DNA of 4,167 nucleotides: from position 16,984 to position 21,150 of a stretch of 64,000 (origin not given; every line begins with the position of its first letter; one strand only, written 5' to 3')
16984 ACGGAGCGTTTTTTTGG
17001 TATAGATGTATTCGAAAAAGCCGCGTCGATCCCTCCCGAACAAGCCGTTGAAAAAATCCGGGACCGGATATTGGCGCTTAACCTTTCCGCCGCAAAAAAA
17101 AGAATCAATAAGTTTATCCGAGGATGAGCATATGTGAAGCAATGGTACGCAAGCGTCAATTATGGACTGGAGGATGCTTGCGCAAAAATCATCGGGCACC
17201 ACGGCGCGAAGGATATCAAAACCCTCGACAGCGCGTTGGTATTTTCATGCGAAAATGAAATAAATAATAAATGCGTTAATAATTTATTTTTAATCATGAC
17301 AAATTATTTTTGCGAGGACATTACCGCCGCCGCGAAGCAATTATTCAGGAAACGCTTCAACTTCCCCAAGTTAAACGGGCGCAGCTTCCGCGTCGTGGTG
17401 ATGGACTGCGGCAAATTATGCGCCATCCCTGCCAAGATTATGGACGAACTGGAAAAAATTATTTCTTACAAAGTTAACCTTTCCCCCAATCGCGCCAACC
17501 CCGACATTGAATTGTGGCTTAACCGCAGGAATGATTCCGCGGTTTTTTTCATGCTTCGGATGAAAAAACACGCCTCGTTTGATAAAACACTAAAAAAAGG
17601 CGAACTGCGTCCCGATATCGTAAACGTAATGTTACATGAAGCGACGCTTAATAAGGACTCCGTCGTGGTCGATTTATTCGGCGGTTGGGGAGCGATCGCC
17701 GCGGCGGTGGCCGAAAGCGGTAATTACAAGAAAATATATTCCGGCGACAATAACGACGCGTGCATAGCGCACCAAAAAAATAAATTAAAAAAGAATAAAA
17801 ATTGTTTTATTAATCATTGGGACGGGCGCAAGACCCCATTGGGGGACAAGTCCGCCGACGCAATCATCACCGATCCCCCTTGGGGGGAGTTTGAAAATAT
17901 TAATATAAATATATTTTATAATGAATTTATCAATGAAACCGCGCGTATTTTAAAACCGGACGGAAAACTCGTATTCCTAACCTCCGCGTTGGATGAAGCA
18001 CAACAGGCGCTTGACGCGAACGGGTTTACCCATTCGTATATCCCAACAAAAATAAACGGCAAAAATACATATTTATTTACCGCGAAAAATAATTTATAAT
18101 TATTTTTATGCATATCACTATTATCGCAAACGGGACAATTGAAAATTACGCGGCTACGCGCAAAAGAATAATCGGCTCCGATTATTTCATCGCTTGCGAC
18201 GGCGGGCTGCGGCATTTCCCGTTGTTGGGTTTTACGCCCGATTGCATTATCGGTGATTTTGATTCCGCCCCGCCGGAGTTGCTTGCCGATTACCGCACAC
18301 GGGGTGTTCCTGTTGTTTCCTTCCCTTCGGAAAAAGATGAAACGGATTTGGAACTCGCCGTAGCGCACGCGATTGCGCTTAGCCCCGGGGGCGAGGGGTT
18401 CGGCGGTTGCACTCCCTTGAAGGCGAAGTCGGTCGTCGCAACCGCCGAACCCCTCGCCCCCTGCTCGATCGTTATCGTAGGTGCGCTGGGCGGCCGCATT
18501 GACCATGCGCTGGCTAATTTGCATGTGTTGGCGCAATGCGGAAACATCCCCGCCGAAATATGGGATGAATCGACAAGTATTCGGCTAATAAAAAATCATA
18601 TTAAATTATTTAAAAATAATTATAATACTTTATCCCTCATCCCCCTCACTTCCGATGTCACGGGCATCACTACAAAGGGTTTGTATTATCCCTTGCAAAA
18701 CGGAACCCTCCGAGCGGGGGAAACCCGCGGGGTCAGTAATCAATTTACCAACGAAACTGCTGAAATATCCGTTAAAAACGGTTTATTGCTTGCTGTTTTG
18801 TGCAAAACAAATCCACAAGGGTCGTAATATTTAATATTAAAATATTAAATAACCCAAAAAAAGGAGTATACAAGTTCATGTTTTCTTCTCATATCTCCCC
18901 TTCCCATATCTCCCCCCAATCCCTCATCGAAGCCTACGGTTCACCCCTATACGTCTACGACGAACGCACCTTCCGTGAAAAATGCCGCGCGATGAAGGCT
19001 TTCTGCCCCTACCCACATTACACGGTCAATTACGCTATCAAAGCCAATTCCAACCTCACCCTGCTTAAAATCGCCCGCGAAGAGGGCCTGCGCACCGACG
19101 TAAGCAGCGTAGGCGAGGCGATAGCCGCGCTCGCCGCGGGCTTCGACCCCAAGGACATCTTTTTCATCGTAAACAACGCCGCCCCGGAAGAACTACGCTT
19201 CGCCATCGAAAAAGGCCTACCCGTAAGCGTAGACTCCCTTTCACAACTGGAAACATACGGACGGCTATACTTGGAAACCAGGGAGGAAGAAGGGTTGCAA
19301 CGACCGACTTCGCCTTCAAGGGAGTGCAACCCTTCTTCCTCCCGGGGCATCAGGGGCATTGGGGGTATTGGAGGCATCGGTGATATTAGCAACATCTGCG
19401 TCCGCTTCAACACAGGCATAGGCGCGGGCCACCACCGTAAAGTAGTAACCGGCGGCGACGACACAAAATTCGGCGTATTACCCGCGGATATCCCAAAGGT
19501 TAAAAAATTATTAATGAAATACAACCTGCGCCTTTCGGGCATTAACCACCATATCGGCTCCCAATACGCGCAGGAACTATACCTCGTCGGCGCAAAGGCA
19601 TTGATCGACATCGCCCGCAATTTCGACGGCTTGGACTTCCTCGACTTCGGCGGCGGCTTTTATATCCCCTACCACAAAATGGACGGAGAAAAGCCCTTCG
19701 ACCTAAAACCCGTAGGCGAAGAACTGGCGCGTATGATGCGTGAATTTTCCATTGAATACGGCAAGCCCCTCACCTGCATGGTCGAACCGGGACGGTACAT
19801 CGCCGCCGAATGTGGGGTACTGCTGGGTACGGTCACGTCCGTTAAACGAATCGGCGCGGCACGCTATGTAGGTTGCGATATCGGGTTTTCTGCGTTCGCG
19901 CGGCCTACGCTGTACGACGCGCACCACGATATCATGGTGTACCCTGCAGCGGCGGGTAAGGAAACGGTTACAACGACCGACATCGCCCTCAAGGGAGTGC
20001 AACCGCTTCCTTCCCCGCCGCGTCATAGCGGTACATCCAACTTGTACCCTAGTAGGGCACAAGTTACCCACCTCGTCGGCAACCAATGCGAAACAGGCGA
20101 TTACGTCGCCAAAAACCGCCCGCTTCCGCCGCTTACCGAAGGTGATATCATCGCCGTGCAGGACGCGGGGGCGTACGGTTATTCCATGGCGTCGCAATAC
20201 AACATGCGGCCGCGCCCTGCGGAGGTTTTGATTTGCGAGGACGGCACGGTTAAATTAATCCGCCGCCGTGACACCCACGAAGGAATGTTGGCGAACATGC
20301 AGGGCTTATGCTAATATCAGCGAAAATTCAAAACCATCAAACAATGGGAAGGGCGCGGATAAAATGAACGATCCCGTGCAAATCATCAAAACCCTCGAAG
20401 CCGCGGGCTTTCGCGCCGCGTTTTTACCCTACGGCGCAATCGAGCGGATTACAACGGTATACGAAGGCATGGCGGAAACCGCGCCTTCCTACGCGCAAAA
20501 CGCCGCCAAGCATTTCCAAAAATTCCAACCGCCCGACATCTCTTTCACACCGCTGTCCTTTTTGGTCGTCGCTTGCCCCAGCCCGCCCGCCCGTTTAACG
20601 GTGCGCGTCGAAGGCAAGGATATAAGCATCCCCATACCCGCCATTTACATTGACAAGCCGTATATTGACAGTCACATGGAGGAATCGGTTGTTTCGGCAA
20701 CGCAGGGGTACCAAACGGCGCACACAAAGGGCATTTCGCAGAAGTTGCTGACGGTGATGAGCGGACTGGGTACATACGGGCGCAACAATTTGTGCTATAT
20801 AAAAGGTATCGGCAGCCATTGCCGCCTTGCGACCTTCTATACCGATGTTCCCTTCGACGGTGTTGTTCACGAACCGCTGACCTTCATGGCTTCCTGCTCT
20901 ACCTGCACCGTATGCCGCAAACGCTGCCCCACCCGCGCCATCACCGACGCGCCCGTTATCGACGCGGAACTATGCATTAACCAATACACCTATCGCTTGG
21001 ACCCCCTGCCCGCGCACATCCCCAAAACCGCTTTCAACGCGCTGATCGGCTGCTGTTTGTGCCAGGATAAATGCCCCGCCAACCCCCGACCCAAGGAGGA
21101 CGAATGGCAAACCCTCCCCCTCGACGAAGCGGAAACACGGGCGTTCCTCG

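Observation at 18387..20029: Short hairpin elements with an identical 25-26 nt core and copy-specific long stems, inserted in frame inside thiN and (twice) lysA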

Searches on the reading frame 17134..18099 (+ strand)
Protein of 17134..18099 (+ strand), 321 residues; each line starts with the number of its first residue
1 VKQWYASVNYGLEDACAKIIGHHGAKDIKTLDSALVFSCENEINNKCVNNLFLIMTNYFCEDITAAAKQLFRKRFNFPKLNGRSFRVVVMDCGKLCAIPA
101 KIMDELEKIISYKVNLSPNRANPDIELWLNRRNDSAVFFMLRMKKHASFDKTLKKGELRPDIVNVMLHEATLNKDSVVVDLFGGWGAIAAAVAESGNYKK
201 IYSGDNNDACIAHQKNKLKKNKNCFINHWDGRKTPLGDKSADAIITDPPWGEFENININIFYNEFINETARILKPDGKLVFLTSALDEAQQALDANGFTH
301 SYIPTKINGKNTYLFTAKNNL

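Call 12: search_protein_families(library=pfam, proteins=[window:17134-18099:+])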
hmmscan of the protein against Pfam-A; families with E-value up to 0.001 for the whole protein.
window:17134-18099:+ (321 aa): 5 families
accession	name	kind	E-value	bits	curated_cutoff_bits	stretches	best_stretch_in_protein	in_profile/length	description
PF05175.20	MTS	-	8e-13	48.8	23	1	167-294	24-151/170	Methyltransferase small domain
PF01170.24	UPF0020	-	2.7e-10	40.7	22.3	1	154-297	8-180/197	RMKL-like, methyltransferase domain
PF08241.18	Methyltransf_11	-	1e-06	29.7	21.2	1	184-281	6-95/95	Methyltransferase domain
PF13649.12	Methyltransf_25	-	2.1e-06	28.8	27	1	178-277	1-97/97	Methyltransferase domain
PF02475.24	TRM5-TYW2_MTfase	-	0.00039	20.9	28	1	172-222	34-84/164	TRM5/TYW2 methyltransferase domain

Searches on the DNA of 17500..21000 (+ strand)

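Call 11: search_rna_families(source=window, start=17500, end=21000, threshold=evalue, max_evalue=10)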
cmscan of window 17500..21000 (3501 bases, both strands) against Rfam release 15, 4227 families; matches with E-value up to 10: 18.
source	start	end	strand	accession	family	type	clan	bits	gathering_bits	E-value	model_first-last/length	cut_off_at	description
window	19273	19351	-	RF03799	mir-3202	Gene; miRNA;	-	28.6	90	0.005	1-79/79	no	mir-3202 microRNA precursor family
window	18384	18465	-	RF02455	Virus_CITE_1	Cis-reg;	-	27.9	80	0.0099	1-93/93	no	Dianthovirus RNA2 cap-independent translation element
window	18386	18461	-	RF03196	mir-6790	Gene; miRNA;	-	27.9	78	0.0099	1-63/63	no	mir-6790 microRNA precursor family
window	19273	19351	+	RF03799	mir-3202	Gene; miRNA;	-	26.7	90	0.017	1-79/79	no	mir-3202 microRNA precursor family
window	19281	19343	+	RF03610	mir-H7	Gene; miRNA;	CL00141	24.9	94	0.35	1-69/69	no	mir-H7 microRNA precursor family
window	18387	18461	+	RF03134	S6-S18-Chlorobi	Cis-reg; leader;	-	24.8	47.4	0.14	1-76/76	no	S6-S18-Chlorobi ribosomal protein leader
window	19939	20034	-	RF03944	mir-935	Gene; miRNA;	-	24.2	73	2.5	1-91/91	no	mir-935 microRNA precursor family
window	19274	19349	-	RF04279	mir-H20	Gene; miRNA;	CL00141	22.8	99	0.53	1-82/82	no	mir-H20 microRNA precursor family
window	19280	19345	-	RF03340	mir-6511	Gene; miRNA;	-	21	87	3.6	1-67/67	no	mir-6511 microRNA precursor family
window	20388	20451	-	RF03234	mir-2813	Gene; miRNA;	-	20.8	70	2.3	1-67/67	no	mir-2813 microRNA precursor family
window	19282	19342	-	RF03101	RAGATH-31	Gene; sRNA;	-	20.3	71.8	1.8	1-54/54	no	RAGATH-31 RNA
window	19282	19342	+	RF03101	RAGATH-31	Gene; sRNA;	-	20.2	71.8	2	1-54/54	no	RAGATH-31 RNA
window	19941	20030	-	RF03240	MIR5534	Gene; miRNA;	-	20.2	79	2.1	1-102/102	no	MIR5534 microRNA precursor family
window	17894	17967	+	RF01749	pan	Cis-reg;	-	19.5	36.2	4.9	1-92/92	no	pan motif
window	19920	20038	+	RF02954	DUF3577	Cis-reg;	-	17.5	42.6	6.7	1-105/105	no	DUF3577 RNA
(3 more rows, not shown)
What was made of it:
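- On Structured RNA family (Rfam): The best hits are miRNA-precursor-like hairpins at 28 bits, against gathering scores of 78-90 (call 11).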

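Call 44: search_with_rna_model(model_id=R1, sources=[L056], max_evalue=10, filters=off)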
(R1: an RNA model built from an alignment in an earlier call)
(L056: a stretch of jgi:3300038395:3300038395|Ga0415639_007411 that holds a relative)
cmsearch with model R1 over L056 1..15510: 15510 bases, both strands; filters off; matches with E-value up to 10: 12.
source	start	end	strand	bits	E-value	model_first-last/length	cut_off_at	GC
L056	2503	2563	-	11.7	0.34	1-85/85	no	0.46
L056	2503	2563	+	10.9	0.5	1-85/85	no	0.46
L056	3264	3329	+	8.9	1.4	1-85/85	no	0.29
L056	1150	1227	+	8.3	1.9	1-85/85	no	0.46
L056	2419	2482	+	6.6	4.5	1-85/85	no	0.52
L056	4662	4715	-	6.4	5.1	1-85/85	no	0.44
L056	3981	4043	-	5.6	7.4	1-85/85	no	0.4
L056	2419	2482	-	5.5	7.7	1-85/85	no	0.52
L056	10325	10384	+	5.2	9.1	1-85/85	no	0.43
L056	5138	5191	+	5.2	9.1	1-85/85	no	0.5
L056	9514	9577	+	5.2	9.3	1-85/85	no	0.42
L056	6734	6774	-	5.1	9.7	1-85/85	no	0.59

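Call 86: search_with_rna_model(model_id=R1, sources=[L059], max_evalue=10, filters=off, show_alignments=2)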
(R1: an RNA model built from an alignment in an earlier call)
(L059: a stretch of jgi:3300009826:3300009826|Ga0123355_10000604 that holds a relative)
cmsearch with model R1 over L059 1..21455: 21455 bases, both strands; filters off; matches with E-value up to 10: 21.
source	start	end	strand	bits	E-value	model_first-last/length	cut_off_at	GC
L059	15101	15152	+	16.5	0.042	1-85/85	no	0.38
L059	7631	7677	-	15.8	0.061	1-85/85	no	0.47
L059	7631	7677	+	15.5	0.07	1-85/85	no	0.47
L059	15100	15153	-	14.8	0.098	1-85/85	no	0.39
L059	8206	8263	+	12.5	0.31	1-85/85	no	0.45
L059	8206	8263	-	12.2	0.38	1-85/85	no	0.45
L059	11546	11628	-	11.7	0.47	1-85/85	no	0.47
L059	11543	11631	+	11.5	0.52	1-85/85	no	0.45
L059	3263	3308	+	10.5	0.85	1-85/85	no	0.33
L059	2269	2324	+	10.3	0.97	1-85/85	no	0.41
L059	3260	3311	-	8.4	2.5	1-85/85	no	0.31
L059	5846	5931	+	8.3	2.6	1-85/85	no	0.55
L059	3321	3379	-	7.4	4.2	1-85/85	no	0.41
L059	10465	10564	-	7.2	4.6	1-85/85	no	0.6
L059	10465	10564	+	6.6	6.2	1-85/85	no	0.6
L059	8642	8695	+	6.5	6.5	1-85/85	no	0.48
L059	749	787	-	6.5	6.6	1-85/85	no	0.67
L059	1943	1985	-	6.4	6.8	1-85/85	no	0.56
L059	2268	2325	-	6.2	7.5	1-85/85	no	0.4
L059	5846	5931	-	6.1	8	1-85/85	no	0.55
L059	20165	20242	-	5.9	8.6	1-85/85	no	0.55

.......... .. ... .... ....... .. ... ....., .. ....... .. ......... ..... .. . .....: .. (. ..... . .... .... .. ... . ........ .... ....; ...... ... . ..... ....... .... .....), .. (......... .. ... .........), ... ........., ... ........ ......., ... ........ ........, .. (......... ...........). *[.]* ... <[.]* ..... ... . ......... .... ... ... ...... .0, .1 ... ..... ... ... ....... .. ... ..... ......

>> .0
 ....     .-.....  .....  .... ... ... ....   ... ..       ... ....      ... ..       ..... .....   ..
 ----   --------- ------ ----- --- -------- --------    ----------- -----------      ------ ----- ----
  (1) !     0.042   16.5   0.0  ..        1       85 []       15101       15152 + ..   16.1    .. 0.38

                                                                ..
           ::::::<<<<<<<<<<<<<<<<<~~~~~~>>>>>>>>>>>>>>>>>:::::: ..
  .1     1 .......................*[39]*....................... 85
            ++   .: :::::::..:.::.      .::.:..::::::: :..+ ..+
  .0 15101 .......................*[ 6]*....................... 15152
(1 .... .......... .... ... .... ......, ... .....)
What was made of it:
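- The family is absent from related Defluviitaleaceae lineages (calls 44, 86).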

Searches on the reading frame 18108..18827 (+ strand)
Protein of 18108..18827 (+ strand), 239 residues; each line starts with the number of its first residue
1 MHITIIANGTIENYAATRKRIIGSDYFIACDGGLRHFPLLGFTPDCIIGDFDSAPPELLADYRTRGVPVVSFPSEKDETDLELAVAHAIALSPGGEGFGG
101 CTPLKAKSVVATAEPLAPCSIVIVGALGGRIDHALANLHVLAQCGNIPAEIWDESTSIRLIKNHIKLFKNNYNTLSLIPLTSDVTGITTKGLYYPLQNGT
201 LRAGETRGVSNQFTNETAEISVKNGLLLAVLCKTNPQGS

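Call 12: search_protein_families(library=pfam, proteins=[window:18108-18827:+])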
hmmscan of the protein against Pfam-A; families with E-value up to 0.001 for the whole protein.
window:18108-18827:+ (239 aa): 2 families
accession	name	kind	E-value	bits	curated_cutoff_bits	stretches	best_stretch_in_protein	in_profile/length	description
PF04263.21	TPK_catalytic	-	4.4e-26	91.5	30.7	1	23-144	7-104/113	Thiamin pyrophosphokinase, catalytic domain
PF04265.19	TPK_B1_binding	-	1e-17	63.9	22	1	171-227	8-67/67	Thiamin pyrophosphokinase, vitamin B1 binding domain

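Call 40: search_solved_structures(query=window:18108-18827:+, show_alignments=2, max_evalue=0.001)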
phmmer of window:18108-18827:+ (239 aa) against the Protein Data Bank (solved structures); distinct sequences matched with E-value up to 0.001: 10.
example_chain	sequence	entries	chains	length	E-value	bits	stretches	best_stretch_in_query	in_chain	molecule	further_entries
3k94_A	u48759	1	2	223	5.5e-18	68.6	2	116-230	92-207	Thiamin pyrophosphokinase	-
3l8m_A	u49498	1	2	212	8.3e-15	58.2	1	121-233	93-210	probable thiamine pyrophosphokinase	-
3lm8_A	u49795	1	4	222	2.6e-12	50.1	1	118-230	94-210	Thiamine pyrophosphokinase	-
3mel_A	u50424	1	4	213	1.3e-09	41.3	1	24-94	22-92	Thiamine diphosphokinase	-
2omk_A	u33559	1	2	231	6.7e-09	38.9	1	4-82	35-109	Hypothetical protein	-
3ihk_A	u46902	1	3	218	1.7e-08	37.6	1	24-85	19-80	thiamin pyrophosphokinase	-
3s4y_A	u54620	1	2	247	2e-08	37.3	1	41-215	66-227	Thiamin pyrophosphokinase 1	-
9hjc_A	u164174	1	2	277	2.6e-08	36.9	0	41-81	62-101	Thiamine pyrophosphokinase 1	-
1ig3_A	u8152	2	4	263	3.9e-08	36.4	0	120-215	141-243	thiamin pyrophosphokinase | Thiamin pyrophosphokinase 1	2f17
3cq9_A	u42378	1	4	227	1.7e-07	34.3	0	4-86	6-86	Uncharacterized protein lp_1622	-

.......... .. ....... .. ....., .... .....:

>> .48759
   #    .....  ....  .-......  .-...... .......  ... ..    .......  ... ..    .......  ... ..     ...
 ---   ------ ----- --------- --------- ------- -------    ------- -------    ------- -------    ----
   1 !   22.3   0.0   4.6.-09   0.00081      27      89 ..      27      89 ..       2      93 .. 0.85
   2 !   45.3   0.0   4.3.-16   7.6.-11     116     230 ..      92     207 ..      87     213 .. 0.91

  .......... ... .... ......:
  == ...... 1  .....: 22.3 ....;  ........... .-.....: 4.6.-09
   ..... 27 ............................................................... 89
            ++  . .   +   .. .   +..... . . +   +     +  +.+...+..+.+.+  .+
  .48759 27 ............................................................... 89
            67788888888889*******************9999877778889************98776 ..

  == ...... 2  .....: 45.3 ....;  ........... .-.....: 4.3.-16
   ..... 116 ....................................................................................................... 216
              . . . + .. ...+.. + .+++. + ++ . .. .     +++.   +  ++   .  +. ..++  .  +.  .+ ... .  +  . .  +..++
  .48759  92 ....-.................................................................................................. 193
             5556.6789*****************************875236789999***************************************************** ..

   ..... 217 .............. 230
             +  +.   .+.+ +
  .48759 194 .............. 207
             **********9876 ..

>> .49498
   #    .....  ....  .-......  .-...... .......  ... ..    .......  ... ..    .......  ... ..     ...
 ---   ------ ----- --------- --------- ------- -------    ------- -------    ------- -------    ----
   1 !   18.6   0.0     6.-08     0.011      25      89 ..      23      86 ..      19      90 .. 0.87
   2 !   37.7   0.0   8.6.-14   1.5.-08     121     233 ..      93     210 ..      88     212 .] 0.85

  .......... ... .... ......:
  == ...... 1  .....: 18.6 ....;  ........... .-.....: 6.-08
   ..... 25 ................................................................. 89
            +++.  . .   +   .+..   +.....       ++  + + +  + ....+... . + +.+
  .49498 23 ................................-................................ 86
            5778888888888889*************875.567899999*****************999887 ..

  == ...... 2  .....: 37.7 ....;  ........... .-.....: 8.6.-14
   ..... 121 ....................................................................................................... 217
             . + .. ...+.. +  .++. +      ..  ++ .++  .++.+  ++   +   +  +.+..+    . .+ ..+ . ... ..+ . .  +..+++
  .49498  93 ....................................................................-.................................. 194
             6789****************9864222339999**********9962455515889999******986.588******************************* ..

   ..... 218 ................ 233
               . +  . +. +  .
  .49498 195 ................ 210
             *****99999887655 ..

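Call 41: find_homologous_proteins(query=window:18108-18827:+, max_evalue=1e-10)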
Query window:18108-18827:+ (239 aa): 3628 proteins with E <= 1e-10 among 5185 candidates; the best 120 are listed.
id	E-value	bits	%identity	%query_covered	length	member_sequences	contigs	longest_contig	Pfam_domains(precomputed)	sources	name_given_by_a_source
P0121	1.0e-156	538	100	100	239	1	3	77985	PF04265.20,PF04263.22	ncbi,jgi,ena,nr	ncbi:MAG: thiamine diphosphokinase [Defluviitaleaceae bacterium]|nr:thiamine diphosphokinase [Defluv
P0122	6.6e-116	404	78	97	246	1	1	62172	PF04265.20,PF04263.22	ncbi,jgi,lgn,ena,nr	ncbi:MAG: thiamine diphosphokinase [Defluviitaleaceae bacterium]|nr:thiamine diphosphokinase [Defluv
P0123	1.4e-84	301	62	97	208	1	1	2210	PF04265.20,PF04263.22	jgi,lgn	jgi:thiamine pyrophosphokinase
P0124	1.8e-79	285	57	96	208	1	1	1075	PF04265.20,PF04263.22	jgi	jgi:thiamine pyrophosphokinase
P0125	1.7e-78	282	59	97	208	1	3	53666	PF04265.20,PF04263.22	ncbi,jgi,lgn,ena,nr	ncbi:MAG: thiamine diphosphokinase [Defluviitaleaceae bacterium]|nr:thiamine diphosphokinase [Defluv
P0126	7.3e-78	279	60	97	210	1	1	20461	PF04265.20,PF04263.22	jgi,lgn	jgi:thiamine pyrophosphokinase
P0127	2.1e-77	278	57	97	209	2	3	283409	PF04265.20,PF04263.22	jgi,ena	-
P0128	2.7e-76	274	55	97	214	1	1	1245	PF04265.20,PF04263.22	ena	-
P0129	9.3e-75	269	56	96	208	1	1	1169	PF04265.20,PF04263.22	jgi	jgi:thiamine pyrophosphokinase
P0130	1.2e-74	269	56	96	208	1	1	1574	PF04265.20,PF04263.22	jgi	-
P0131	5.3e-73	264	55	97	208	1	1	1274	PF04265.20,PF04263.22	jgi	jgi:thiamine pyrophosphokinase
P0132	8.8e-73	263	57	98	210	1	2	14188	PF04265.20,PF04263.22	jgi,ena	-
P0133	1.0e-69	253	54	96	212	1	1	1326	PF04265.20,PF04263.22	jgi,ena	-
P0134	1.9e-67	245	52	98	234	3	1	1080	PF04265.20,PF04263.22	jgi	-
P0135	2.0e-67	245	53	96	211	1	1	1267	PF04265.20,PF04263.22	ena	-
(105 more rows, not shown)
